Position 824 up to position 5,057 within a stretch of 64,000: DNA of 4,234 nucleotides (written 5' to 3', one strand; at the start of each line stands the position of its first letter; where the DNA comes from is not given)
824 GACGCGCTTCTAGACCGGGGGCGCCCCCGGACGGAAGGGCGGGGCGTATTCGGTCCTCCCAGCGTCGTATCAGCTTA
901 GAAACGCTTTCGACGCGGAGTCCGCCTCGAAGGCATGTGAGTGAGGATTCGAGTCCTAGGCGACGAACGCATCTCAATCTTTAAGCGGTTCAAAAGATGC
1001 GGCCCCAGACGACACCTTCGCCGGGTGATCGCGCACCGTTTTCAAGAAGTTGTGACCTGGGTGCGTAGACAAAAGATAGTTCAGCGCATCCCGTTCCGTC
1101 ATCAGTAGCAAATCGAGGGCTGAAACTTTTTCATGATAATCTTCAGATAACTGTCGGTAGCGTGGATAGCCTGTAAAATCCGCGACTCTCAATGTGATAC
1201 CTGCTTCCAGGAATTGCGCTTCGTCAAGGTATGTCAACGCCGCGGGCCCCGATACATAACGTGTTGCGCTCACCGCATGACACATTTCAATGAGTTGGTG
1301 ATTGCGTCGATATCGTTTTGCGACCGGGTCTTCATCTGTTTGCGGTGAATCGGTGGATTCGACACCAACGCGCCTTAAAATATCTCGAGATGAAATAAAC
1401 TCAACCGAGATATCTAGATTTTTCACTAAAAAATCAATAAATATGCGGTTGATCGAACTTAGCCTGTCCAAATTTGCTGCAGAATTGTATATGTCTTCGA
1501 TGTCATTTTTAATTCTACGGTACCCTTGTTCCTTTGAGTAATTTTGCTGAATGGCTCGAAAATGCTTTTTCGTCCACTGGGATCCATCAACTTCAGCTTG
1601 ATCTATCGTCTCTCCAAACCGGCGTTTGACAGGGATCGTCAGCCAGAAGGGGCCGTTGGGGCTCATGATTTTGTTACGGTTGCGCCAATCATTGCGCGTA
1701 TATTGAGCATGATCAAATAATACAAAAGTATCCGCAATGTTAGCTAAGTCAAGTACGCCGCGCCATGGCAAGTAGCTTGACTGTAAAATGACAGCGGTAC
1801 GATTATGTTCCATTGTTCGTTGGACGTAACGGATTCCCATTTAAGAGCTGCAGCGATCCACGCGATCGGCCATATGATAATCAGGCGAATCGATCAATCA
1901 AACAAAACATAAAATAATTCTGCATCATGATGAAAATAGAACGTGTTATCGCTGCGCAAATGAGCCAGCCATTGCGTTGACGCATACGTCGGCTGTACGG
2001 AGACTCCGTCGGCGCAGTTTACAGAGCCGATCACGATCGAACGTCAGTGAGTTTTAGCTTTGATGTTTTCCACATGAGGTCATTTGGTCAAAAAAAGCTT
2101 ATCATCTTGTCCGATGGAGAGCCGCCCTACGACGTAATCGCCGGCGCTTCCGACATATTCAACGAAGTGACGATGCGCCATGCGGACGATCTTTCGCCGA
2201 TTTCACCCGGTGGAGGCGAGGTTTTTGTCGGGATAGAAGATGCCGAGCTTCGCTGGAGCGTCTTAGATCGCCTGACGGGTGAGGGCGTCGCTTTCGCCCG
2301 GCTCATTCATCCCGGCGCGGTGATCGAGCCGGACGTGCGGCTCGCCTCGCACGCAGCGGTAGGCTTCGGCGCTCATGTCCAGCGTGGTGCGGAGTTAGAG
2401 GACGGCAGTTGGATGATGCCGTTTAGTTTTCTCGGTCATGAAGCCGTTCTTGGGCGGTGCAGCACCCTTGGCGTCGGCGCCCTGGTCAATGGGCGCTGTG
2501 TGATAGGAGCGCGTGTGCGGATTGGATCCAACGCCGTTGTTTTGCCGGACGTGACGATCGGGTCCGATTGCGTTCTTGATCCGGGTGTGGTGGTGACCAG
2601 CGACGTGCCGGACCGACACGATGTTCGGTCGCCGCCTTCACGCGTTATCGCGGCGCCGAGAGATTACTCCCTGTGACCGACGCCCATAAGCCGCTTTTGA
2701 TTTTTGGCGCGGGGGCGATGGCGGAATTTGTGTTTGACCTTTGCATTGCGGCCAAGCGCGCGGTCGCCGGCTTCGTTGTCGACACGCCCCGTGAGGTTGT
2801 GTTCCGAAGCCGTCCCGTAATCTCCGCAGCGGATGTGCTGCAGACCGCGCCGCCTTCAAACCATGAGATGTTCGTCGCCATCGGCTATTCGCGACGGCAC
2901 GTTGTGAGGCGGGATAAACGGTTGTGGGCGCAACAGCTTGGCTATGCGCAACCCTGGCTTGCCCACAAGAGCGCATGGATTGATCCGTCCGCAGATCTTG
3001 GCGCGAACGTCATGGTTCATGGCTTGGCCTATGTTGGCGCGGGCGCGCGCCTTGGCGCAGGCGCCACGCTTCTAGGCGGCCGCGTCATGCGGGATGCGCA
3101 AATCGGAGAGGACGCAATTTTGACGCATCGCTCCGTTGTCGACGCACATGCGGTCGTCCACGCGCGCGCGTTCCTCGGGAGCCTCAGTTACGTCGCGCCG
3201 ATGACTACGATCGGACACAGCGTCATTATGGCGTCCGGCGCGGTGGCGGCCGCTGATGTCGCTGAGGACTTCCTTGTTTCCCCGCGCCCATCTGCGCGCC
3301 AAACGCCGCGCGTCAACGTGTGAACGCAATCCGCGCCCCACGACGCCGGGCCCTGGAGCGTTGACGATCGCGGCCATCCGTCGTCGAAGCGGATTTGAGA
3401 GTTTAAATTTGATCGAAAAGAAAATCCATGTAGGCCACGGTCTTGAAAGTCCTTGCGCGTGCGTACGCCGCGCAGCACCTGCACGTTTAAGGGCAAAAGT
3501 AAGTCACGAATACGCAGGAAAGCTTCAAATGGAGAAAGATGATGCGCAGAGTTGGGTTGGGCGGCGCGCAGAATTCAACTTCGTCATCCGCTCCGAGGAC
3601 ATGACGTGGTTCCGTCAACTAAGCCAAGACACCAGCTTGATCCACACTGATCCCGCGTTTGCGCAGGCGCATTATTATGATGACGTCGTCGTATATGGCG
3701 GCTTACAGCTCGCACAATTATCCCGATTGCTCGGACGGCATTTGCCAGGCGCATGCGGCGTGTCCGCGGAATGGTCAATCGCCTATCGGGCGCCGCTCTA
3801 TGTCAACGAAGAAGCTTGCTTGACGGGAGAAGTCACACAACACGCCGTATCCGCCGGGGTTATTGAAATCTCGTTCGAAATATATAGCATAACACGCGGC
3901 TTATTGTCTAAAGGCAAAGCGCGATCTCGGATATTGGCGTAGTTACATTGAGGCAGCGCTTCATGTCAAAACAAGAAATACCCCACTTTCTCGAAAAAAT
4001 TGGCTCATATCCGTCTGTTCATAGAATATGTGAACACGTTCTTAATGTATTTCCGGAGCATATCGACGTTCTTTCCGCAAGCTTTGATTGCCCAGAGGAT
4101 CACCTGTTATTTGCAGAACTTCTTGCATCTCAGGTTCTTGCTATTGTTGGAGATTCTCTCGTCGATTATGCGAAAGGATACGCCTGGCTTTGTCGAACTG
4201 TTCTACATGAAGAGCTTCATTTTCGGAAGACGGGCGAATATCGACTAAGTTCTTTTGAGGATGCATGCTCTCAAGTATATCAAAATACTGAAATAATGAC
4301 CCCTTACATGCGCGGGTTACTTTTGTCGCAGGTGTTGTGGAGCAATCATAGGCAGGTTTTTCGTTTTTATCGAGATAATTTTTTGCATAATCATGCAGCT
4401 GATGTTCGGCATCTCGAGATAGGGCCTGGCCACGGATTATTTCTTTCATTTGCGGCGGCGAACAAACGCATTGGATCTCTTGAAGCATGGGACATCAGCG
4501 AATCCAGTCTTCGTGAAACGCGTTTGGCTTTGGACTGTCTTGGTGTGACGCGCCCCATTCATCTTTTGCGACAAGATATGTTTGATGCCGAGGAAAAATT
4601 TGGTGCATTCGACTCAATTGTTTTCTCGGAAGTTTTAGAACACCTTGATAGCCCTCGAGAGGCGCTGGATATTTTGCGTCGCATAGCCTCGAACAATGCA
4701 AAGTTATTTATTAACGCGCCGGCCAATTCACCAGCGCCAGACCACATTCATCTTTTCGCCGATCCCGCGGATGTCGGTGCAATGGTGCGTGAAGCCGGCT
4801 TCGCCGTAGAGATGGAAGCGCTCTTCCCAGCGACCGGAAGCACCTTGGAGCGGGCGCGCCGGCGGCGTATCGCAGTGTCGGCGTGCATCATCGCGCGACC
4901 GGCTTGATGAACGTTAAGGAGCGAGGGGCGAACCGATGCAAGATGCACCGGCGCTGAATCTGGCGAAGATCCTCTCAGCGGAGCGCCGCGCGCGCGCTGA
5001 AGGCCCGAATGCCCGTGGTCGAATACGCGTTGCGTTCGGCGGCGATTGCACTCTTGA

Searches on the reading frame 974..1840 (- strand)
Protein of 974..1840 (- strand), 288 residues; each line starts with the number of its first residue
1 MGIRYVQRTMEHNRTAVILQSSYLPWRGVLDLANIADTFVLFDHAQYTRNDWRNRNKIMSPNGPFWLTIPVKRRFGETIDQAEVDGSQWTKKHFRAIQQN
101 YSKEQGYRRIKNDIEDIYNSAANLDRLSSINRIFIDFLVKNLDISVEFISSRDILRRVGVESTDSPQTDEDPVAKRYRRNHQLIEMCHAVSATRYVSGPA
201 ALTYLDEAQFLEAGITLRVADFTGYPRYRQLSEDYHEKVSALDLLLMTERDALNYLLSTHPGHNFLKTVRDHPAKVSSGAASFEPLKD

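Call 38: search_protein_families(library=pfam, proteins=[window:974-1840:-], max_evalue=0.001)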
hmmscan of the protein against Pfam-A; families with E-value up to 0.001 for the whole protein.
window:974-1840:- (288 aa): 1 family
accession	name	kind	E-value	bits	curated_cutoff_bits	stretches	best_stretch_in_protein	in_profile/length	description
PF08889.16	WbqC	-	3.1e-55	187.8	21.3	1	20-254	1-217/218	WbqC-like protein family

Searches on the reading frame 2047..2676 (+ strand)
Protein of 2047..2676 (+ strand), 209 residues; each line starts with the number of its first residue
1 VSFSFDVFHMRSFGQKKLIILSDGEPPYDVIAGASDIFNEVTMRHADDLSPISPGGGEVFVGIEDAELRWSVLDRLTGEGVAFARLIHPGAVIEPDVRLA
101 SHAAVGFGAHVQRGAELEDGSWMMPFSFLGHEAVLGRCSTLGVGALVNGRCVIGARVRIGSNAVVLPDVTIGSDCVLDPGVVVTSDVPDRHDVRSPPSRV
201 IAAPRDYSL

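Call 38: search_protein_families(library=pfam, proteins=[window:2047-2676:+], max_evalue=0.001)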
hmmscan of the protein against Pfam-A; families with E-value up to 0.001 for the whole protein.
window:2047-2676:+ (209 aa): 3 families
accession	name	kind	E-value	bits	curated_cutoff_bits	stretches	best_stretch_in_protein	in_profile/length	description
PF00132.30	Hexapep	-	3.5e-19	68.1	27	1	151-184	2-35/36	Bacterial transferase hexapeptide (six repeats)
PF14602.12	Hexapep_2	-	2.6e-06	27.5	27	1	152-184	3-33/34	Hexapeptide repeat of succinyl-transferase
PF25084.1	LbH_EIF2B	-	2.8e-05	24.5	54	0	127-183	22-76/105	EIF2B subunit epsilon LbH domain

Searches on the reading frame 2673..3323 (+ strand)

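Call 38: search_protein_families(library=pfam, proteins=[window:2673-3323:+], max_evalue=0.001)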
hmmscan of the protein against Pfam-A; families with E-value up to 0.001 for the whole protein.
window:2673-3323:+ (216 aa): 2 families
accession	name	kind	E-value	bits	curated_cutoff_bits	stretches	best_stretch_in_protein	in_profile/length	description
PF00132.30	Hexapep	-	1.9e-09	37.3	27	0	110-132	5-33/36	Bacterial transferase hexapeptide (six repeats)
PF17836.7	PglD_N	-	3.8e-05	24.6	23.4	1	8-73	2-68/78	PglD N-terminal domain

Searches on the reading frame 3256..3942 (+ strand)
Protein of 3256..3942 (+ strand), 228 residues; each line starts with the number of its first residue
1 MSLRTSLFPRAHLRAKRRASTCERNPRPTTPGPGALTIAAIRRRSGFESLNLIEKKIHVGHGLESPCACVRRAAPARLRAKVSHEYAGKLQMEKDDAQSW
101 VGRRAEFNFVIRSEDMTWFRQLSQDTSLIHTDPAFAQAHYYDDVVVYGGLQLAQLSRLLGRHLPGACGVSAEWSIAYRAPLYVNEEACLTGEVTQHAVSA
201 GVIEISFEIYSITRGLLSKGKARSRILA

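Call 38: search_protein_families(library=pfam, proteins=[window:3256-3942:+], max_evalue=0.001)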
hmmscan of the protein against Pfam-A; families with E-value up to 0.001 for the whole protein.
window:3256-3942:+ (228 aa): 1 family
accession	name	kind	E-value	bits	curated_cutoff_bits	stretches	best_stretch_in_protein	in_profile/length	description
PF01575.25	MaoC_dehydratas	-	2.2e-07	31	27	1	109-196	16-104/123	MaoC like domain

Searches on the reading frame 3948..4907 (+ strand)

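Call 38: search_protein_families(library=pfam, proteins=[window:3948-4907:+], max_evalue=0.001)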
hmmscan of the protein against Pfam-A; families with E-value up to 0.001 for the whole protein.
window:3948-4907:+ (319 aa): 5 families
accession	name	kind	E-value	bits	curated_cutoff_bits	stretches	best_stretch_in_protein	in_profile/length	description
PF13489.12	Methyltransf_23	-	4.3e-13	49.8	27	1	135-262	3-123/164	Methyltransferase domain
PF08242.18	Methyltransf_12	-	8.9e-11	42.8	30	1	156-252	1-97/98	Methyltransferase domain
PF08241.18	Methyltransf_11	-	3.2e-08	34.5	21.2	1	156-255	1-95/95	Methyltransferase domain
PF13649.12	Methyltransf_25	-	3.3e-06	28.1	27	1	156-246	2-92/97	Methyltransferase domain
PF13847.12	Methyltransf_31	-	3.6e-06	27.2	27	1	152-260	4-115/145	Methyltransferase domain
